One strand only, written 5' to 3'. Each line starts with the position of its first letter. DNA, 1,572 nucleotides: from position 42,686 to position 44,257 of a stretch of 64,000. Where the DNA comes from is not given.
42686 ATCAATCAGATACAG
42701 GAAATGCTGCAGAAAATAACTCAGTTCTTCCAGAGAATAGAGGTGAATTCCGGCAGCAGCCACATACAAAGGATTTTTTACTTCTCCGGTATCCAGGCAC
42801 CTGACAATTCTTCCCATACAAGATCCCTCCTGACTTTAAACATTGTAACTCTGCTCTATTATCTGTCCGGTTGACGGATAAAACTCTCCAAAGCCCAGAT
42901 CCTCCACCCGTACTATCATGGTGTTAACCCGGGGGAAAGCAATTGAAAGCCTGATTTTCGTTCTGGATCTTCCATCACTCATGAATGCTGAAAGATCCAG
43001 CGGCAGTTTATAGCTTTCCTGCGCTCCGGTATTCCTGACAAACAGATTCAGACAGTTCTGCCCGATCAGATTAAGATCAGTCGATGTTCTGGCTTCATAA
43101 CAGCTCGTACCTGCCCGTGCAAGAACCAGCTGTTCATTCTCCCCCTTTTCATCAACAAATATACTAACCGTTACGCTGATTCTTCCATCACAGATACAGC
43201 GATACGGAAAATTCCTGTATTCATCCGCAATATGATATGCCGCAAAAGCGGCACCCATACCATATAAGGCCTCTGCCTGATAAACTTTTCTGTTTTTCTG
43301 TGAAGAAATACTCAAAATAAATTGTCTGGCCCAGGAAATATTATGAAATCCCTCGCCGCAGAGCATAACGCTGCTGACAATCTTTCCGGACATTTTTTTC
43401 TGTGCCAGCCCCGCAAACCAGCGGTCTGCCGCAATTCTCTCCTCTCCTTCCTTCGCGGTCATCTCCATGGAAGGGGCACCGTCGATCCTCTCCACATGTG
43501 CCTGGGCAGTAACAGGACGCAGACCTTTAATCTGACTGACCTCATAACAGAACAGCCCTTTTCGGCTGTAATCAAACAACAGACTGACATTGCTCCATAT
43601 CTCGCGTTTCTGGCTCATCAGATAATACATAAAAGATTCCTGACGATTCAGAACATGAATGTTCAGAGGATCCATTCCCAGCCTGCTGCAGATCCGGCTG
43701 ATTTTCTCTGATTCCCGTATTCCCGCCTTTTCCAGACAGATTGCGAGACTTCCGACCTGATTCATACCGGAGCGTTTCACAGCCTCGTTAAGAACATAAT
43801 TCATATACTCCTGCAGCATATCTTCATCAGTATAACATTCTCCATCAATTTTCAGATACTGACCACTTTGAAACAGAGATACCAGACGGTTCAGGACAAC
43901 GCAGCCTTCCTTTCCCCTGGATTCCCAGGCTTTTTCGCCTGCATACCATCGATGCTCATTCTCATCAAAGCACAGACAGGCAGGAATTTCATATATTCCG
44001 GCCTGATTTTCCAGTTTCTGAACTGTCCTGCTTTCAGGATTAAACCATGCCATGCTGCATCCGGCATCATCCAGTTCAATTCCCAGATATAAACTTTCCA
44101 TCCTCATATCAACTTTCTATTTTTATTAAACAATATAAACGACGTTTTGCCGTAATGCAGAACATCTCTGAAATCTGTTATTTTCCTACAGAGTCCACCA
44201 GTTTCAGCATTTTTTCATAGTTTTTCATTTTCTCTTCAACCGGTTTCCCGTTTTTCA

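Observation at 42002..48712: Three uncharacterised proteins translationally coupled to rarA (1066 aa, Hsp70/actin-fold-like 423 aa, TPR-like 271 aa)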

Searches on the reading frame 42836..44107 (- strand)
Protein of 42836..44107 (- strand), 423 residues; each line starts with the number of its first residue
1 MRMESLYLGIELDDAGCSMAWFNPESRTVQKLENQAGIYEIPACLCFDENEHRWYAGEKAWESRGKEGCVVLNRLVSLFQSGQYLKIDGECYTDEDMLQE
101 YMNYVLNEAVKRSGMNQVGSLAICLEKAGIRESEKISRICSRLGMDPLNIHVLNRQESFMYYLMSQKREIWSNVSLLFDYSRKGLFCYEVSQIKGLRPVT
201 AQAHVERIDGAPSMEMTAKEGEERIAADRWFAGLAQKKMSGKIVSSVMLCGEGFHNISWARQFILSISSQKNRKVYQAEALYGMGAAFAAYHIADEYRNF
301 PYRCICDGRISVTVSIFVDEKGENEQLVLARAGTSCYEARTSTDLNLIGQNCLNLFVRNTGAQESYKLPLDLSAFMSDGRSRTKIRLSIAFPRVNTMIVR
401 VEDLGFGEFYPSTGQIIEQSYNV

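Call 8: search_protein_families(library=pfam, proteins=[window:42836-44107:-], max_evalue=0.1)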
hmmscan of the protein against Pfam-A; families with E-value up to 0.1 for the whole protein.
window:42836-44107:- (423 aa): 1 family
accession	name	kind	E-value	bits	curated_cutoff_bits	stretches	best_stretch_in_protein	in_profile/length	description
PF18980.5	DUF5716_C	-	6.7e-68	229.2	34.7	1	121-420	2-293/296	Family of unknown function (DUF5716) C-terminal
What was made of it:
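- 42836..44107 (-): X423, a DUF5716-family lid-less Hsp70-fold protein. It has a reduced nucleotide-binding domain (about 1-300) and a beta-sandwich substrate-binding-like domain (about 302-423). Most homologues are 421 aa and begin at the second ATG, 44101. Pfam DUF5716_C 6.7e-68 (call 8).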

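Call 9: search_protein_families(library=ncbifam, proteins=[window:42836-44107:-], max_evalue=0.1)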
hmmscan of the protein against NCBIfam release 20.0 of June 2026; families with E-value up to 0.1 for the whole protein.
window:42836-44107:- (423 aa): 2 families
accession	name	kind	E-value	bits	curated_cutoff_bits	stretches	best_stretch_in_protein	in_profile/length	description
NF002611.0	PRK02260.3-4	equivalog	0.045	13.5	277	1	226-261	57-92/158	S-ribosylhomocysteine lyase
NF005259.0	PRK06762.3-4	equivalog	0.085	13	349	0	71-115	123-168/170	hypothetical protein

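Call 11: search_protein_families(library=padloc, proteins=[window:42836-44107:-], max_evalue=0.1)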
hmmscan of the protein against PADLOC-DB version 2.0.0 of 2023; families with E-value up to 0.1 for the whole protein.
window:42836-44107:- (423 aa): 0 families

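Call 12: search_solved_structures(query=window:42836-44107:-, max_evalue=10)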
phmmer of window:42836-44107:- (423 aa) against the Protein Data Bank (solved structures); distinct sequences matched with E-value up to 10: 3.
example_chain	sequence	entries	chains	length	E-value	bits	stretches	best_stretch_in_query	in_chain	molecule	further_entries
8pql_E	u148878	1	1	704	0.00032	23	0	325-381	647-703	Polyubiquitin-C,Nucleotide exchange factor SIL1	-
8xks_F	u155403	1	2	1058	2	10.5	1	213-332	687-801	AAA+ ATPase domain-containing protein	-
8xqw_B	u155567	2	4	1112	2.1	10.4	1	213-332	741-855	Fhl3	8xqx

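Call 13: find_homologous_proteins(query=window:42836-44107:-)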
Query window:42836-44107:- (423 aa): 31 proteins with E <= 0.001 among 6709 candidates.
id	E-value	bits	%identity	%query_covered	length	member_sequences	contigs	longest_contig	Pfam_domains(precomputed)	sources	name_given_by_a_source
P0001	2.3e-284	960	100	100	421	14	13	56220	PF18980.6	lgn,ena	-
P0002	1.8e-238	809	83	100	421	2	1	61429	PF18980.6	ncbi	ncbi:MAG: DUF5716 family protein [Lachnospiraceae bacterium]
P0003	7.0e-221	751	75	100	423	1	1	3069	PF18980.6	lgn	-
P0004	1.4e-218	744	76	100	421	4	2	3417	PF18980.6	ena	-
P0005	5.6e-210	715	73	100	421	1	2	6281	PF18980.6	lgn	-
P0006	8.0e-204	695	72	100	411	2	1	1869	PF18980.6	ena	-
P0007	1.1e-203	695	70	100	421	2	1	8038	PF18980.6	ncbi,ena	-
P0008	9.0e-203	692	70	100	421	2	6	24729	PF18980.6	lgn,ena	-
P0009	2.5e-198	677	71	100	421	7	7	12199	PF18980.6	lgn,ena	-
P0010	9.2e-187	639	66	100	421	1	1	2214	PF18980.6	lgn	-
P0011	8.8e-186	636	66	100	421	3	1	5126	PF18980.6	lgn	-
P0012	1.7e-185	635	65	100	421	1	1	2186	PF18980.6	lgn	-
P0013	3.1e-184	631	64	100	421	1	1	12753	PF18980.6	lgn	-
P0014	2.1e-175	602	64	100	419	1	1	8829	PF18980.6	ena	-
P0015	1.9e-172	592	62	100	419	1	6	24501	PF18980.6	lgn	-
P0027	2.7e-55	206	32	91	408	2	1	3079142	PF18980.6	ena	-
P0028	9.0e-53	198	36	66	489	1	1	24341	PF18980.6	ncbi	-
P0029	4.5e-22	97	22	97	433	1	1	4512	PF18980.6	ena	-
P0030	2.0e-20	91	21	97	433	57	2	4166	PF18980.6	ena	-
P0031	1.1e-18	86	23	89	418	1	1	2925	PF18980.6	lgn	-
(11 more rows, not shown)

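Call 17: find_related_loci(query=A2, collection=genome_contigs, flank=10000)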
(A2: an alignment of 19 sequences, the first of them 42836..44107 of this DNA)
Query A2 (423 aa) in genome_contigs; peptide patterns used: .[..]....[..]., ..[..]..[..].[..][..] (x = any residue, [..] = any of these).
25 stretches matched a pattern; 7 encode a relative of the query (tblastn E <= 1e-3); 6 distinct loci.
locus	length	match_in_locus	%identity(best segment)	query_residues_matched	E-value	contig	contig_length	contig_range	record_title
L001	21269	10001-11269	83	1-423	0e+0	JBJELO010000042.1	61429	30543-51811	MAG: Lachnospiraceae bacterium isolate LOHA27_bin.002 NODE_138_length_61429_cov_24.449669, whole genome shotgun sequence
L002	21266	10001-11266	75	2-423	0e+0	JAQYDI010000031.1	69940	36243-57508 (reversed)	MAG: Lachnospiraceae bacterium isolate SUG1763 k141_315350, whole genome shotgun sequence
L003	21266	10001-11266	70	2-423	0e+0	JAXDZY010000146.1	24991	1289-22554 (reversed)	MAG: Lachnospiraceae bacterium isolate SUG2766 k141_3919292, whole genome shotgun sequence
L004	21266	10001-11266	59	2-423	2e-174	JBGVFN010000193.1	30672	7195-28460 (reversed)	MAG: Lachnospiraceae bacterium isolate fecal_MAG_39 fecal_MAG_39_contig_0193, whole genome shotgun sequence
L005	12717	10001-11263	56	3-423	2e-156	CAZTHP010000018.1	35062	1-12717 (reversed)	MAG TPA_asm: uncultured Lachnospiraceae bacterium isolate SRP313737_co1_241 genome assembly, contig: NODE_1953_length_35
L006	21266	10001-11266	61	2-423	1e-176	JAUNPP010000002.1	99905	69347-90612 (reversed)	MAG: Lachnospiraceae bacterium isolate S36M_St_33 NODE_113_length_99905_cov_22.867271, whole genome shotgun sequence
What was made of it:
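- Tried and rejected: The narrower alignment A2 found only 6 close relatives (call 17), so taxonomic breadth beyond 'Lachnospiraceae bacterium' MAGs could not be measured.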

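Call 20: find_encoding_contigs(protein=P0027, flank=10000, max_places=3)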
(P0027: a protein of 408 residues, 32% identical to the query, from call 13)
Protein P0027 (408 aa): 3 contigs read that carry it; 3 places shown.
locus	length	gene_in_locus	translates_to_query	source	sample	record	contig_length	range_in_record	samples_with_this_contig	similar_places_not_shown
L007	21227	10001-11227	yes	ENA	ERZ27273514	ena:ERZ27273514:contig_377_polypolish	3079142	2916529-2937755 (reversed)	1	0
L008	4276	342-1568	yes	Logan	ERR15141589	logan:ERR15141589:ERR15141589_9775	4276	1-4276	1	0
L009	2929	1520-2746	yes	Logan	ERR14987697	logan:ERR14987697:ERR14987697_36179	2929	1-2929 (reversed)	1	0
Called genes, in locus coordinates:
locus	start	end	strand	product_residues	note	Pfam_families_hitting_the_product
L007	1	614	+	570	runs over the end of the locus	PF05524:PEP-utilisers_N, PF00391:PEP-utilizers, PF02896:PEP-utilizers_C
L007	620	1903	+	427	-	-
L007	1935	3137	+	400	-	PF00155:Aminotran_1_2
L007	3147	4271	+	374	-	PF01594:AI-2E_transport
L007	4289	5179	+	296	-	PF01183:Glyco_hydro_25, PF19127:Choline_bind_3 (weak)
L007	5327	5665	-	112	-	-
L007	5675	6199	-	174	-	PF14277:DUF4364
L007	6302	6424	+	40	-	-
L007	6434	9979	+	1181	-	PF18984:DUF5717_N, PF18983:DUF5717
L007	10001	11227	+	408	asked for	PF18980:DUF5716_C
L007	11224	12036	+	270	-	-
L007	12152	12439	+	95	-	-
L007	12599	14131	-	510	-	PF00239:Resolvase, PF07508:Recombinase, PF13408:Zn_ribbon_recom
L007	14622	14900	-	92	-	PF13711:DUF4160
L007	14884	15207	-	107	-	-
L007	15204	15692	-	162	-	PF06114:Peptidase_M78 (weak)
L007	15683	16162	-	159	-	PF12844:HTH_19, PF01381:HTH_3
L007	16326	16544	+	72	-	PF01381:HTH_3, PF12844:HTH_19 (weak), PF13560:HTH_31 (weak), PF13384:HTH_23 (weak), PF07022:Phage_CI_repr (weak)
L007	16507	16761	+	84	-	-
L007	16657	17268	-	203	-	-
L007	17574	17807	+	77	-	-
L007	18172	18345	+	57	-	-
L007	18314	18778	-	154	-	-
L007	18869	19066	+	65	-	-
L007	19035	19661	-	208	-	PF10711:DUF2513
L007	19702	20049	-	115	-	-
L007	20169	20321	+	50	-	-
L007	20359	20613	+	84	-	-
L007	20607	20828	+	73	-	PF21847:DUF6906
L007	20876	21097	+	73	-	-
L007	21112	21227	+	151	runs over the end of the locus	-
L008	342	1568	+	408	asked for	PF18980:DUF5716_C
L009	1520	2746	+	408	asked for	PF18980:DUF5716_C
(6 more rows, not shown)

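Call 21: find_encoding_contigs(protein=P0028, flank=10000, max_places=3)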
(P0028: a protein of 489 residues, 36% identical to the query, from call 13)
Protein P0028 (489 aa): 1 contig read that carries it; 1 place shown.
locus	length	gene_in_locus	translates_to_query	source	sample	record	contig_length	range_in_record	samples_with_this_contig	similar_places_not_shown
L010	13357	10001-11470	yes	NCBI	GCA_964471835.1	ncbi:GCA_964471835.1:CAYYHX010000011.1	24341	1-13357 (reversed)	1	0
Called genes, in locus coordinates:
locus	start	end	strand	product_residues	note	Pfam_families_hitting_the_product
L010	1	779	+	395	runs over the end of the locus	PF00155:Aminotran_1_2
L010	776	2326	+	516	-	PF00155:Aminotran_1_2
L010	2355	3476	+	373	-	PF01594:AI-2E_transport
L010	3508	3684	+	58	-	-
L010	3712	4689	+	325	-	PF12784:PDDEXK_2 (weak)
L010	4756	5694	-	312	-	-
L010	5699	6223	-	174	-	PF14277:DUF4364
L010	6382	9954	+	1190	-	PF18984:DUF5717_N, PF18983:DUF5717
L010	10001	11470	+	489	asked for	PF18980:DUF5716_C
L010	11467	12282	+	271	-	PF13424:TPR_12 (weak)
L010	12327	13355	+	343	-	?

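Call 22: find_encoding_contigs(protein=P0030, flank=10000, max_places=4)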
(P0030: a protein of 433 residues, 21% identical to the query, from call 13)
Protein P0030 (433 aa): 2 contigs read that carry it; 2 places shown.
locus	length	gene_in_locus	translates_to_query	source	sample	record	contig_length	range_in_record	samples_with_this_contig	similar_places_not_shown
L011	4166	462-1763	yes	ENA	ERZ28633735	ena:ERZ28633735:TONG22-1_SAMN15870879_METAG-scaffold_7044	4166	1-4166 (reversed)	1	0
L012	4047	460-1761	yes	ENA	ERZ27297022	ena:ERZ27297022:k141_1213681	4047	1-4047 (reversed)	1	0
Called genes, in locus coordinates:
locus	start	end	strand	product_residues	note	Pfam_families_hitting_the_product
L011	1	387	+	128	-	?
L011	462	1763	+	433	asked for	PF18980:DUF5716_C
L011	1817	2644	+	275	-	-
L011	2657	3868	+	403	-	-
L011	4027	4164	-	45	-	?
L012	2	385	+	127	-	?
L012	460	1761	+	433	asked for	PF18980:DUF5716_C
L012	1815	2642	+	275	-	-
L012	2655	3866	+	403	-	-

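Call 23: find_encoding_contigs(protein=P0031, flank=10000, max_places=3)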
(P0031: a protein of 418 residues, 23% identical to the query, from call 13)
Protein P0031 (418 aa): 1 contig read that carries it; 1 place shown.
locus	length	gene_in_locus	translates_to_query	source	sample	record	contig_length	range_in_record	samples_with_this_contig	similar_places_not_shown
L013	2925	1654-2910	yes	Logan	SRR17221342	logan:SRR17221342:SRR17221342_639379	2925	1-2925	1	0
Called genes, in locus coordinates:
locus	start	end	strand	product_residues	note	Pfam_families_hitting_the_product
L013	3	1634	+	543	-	?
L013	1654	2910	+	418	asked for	PF18980:DUF5716_C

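Call 24: find_encoding_contigs(protein=P0029, flank=10000, max_places=3)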
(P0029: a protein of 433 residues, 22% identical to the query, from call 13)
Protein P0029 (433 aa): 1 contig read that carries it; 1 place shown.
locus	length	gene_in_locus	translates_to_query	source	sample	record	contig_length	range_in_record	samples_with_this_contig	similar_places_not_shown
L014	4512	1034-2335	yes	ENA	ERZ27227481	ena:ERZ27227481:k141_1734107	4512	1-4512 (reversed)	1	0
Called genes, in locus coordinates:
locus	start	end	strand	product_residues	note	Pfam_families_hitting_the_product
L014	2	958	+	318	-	?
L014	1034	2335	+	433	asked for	PF18980:DUF5716_C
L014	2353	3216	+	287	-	-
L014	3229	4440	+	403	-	-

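Call 31: search_protein_families(library=pfam, proteins=[L007:11224-12036:+, L011:1817-2644:+, L011:2657-3868:+, L007:12152-12439:+], max_evalue=0.05)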
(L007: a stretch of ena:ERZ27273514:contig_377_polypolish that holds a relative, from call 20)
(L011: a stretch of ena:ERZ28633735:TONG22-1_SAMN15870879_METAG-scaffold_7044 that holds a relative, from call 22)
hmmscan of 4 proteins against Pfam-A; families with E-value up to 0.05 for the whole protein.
L007:11224-12036:+ (270 aa): 5 families
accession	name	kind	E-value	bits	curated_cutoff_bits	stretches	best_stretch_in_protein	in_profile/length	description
PF13432.12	TPR_16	-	7.9e-05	23.5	32.7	1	117-180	2-58/65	Tetratricopeptide repeat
PF07719.23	TPR_2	-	0.00015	22.1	27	1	155-181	3-29/34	Tetratricopeptide repeat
PF13424.12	TPR_12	-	0.00019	22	30.1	1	118-184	9-76/77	Tetratricopeptide repeat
PF00515.34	TPR_1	-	0.00082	19.5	27.8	1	155-179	3-27/34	Tetratricopeptide repeat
PF13428.12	TPR_14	-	0.0028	18.6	23.5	0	117-145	6-34/44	Tetratricopeptide repeat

L011:1817-2644:+ (275 aa): 0 families

L011:2657-3868:+ (403 aa): 0 families

L007:12152-12439:+ (95 aa): 0 families
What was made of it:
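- No J-domain or ribosome-binding domain was detected (calls 8, 31).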

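Call 34: predict_structure(alignment_id=A1)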
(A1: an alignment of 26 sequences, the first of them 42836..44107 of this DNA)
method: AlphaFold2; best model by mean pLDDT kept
length: 423 residues; sequences in the alignment: 26
mean_pLDDT: 92.0   pTM: 0.89
mean pLDDT of the five models: 92.0, 91.4, 91.3, 91.0, 90.0
residues with pLDDT >= 90: 332; 70-90: 83; 50-70: 6; < 50: 2
segments of 3 or more residues with pLDDT < 50: none
pLDDT, mean of each block of 10 residues (from residue 1): 78 95 93 94 95 94 93 94 91 96 96 93 93 94 94 96 93 95 95 91 96 87 93 95 93 91 90 83 97 91 92 89 84 89 92 93 90 90 94 91 91 93 89
secondary structure, 60 per line:
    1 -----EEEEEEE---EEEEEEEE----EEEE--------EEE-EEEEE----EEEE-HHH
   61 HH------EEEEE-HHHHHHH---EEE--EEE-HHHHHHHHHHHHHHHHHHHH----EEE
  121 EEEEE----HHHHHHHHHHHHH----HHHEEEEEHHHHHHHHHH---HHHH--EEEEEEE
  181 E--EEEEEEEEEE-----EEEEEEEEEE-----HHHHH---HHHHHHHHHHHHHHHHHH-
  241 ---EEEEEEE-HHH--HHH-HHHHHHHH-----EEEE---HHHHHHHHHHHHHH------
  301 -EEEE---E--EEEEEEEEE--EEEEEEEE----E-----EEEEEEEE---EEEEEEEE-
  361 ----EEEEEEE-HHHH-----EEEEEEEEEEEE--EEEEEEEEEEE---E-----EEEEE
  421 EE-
elements in order: E6-12 E16-23 E28-31 E40-42 E44-48 E53-56 H58-62 E69-73 H75-81 E85-87 E90-92 H94-113 E118-125 H130-142 E150-154 H155-164 H168-171 E174-181 E184-193 E199-208 H214-218 H222-239 E244-250 H261-268 E274-277 H281-294 E302-305 E312-320 E323-330 E341-348 E352-359 E365-371 H373-376 E382-393 E396-406 E416-422
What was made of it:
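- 42836..44107 (-): AF2 pLDDT 92, pTM 0.89 (call 34).
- On Hsp70 (DnaK family): AF2 pLDDT 92 (call 34). The model is all-beta from 302 to 423, apart from one 4-residue helix, and the protein ends there (call 34).
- The AF2 model has pLDDT 92 (call 34). Residues 302-423 are all-beta, so there is no lid (call 34).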

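Call 37: fold_search(model_id=the predicted structure, library=pdb)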
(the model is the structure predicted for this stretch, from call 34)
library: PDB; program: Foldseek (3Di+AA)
matches with E <= 10: 1156; with E <= 0.001: 372
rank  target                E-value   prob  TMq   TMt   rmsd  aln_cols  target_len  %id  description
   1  9a5j_A                4.0e-17  1.00  0.52  0.38  11.3       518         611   13  Integrative model of DNAK-GUDB by crosslinking MS and deep learning (released 2024-09-18)
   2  7x3k_B                7.0e-17  1.00  0.48  0.41  15.4       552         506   12  Cryo-EM structure of RAC in the State C2 RNC-RAC complex (released 2022-06-29)
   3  4ani_C                1.5e-16  1.00  0.47  0.40  20.3       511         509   13  Structural basis for the intermolecular communication between DnaK and GrpE in the DnaK chaperone system from Geobacil (released 2012-05-23)
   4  2v7y                  1.7e-16  1.00  0.47  0.41  21.6       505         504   13  Crystal structure of the molecular chaperone DnaK from Geobacillus kaustophilus HTA426 in post-ATP hydrolysis state (released 2008-04-08)
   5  7kru_A                6.5e-16  1.00  0.59  0.49   8.4       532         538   10  Stimulating state of a truncated Hsp70 DnaK fused with a substrate peptide (released 2021-09-15)
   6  2qxl_B                7.3e-16  1.00  0.55  0.39  11.5       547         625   11  Crystal Structure Analysis of Sse1, a yeast Hsp110 (released 2007-10-23)
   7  7kru_B                1.2e-15  1.00  0.55  0.45  10.3       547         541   10  Stimulating state of a truncated Hsp70 DnaK fused with a substrate peptide (released 2021-09-15)
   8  5obv                  1.2e-15  1.00  0.48  0.40  20.0       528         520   11  Mycoplasma genitalium DnaK deletion mutant lacking SBDalpha in complex with ADP and Pi. (released 2018-05-09)
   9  5obu                  1.2e-15  1.00  0.47  0.39  20.6       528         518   12  Mycoplasma genitalium DnaK deletion mutant lacking SBDalpha in complex with AMPPNP. (released 2018-05-09)
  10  7krv_A                1.3e-15  1.00  0.59  0.48   8.4       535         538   10  Stimulating state of disulfide-bridged Hsp70 DnaK (released 2021-09-15)
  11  6sr6_C                1.6e-15  1.00  0.49  0.40  15.8       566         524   10  Crystal structure of the RAC core with a pseudo substrate bound to Ssz1 SBD (released 2020-03-25)
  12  4ani_H                2.0e-15  1.00  0.48  0.41  19.8       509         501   13  Structural basis for the intermolecular communication between DnaK and GrpE in the DnaK chaperone system from Geobacil (released 2012-05-23)
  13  3d2e_C                2.4e-15  1.00  0.54  0.38  11.6       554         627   11  Crystal structure of a complex of Sse1p and Hsp70, Selenomethionine-labeled crystals (released 2008-06-17)
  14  3c7n_A                2.4e-15  1.00  0.53  0.37  12.4       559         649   12  Structure of the Hsp110:Hsc70 Nucleotide Exchange Complex (released 2008-05-27)
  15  7ko2_B                3.8e-15  1.00  0.49  0.36  12.3       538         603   11  Restraining state of near full-length Hsp70 DnaK (released 2021-09-15)
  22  5mb9_A                5.4e-15  1.00  0.47  0.40  14.8       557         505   10  Crystal structure of the eukaryotic ribosome associated complex (RAC), a unique Hsp70/Hsp40 pair (released 2016-12-28)
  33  6sr6_A                2.8e-14  1.00  0.49  0.41  15.9       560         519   11  Crystal structure of the RAC core with a pseudo substrate bound to Ssz1 SBD (released 2020-03-25)
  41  5mb9_B                8.8e-14  1.00  0.49  0.43  15.0       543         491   10  Crystal structure of the eukaryotic ribosome associated complex (RAC), a unique Hsp70/Hsp40 pair (released 2016-12-28)
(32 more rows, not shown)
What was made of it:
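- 42836..44107 (-): Foldseek top 50 are all Hsp70/Hsp110/Ssz1/BiP, E 4e-17 to 2.5e-13 (call 37).
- On Hsp70 (DnaK family): Foldseek top 50 are all Hsp70-family chains, E 4e-17 to 2.5e-13, TMq 0.44-0.59 (call 37).
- Closest known: Canonical Hsp70. Same: X423 has the same two-domain layout: an actin-like nucleotide-binding domain followed by a beta-sandwich substrate-binding domain (Foldseek E down to 4e-17, calls 34, 37).
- Closest known: Ssz1, the atypical Hsp70 of the yeast ribosome-associated complex. Same: It is among the best structural matches (call 37).
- Checked: X423 has the Hsp70 fold (calls 34, 37).
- The Foldseek top 50 are all Hsp70-family chains, including the lid-less atypical Ssz1 (7x3k_B, 6sr6, 5mb9), at E 4e-17 to 2.5e-13 (call 37). 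Foldseek places the lid-less atypical Hsp70 Ssz1 among the best matches to X423 (rank 2, 7x3k_B; also 6sr6 and 5mb9; call 37).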
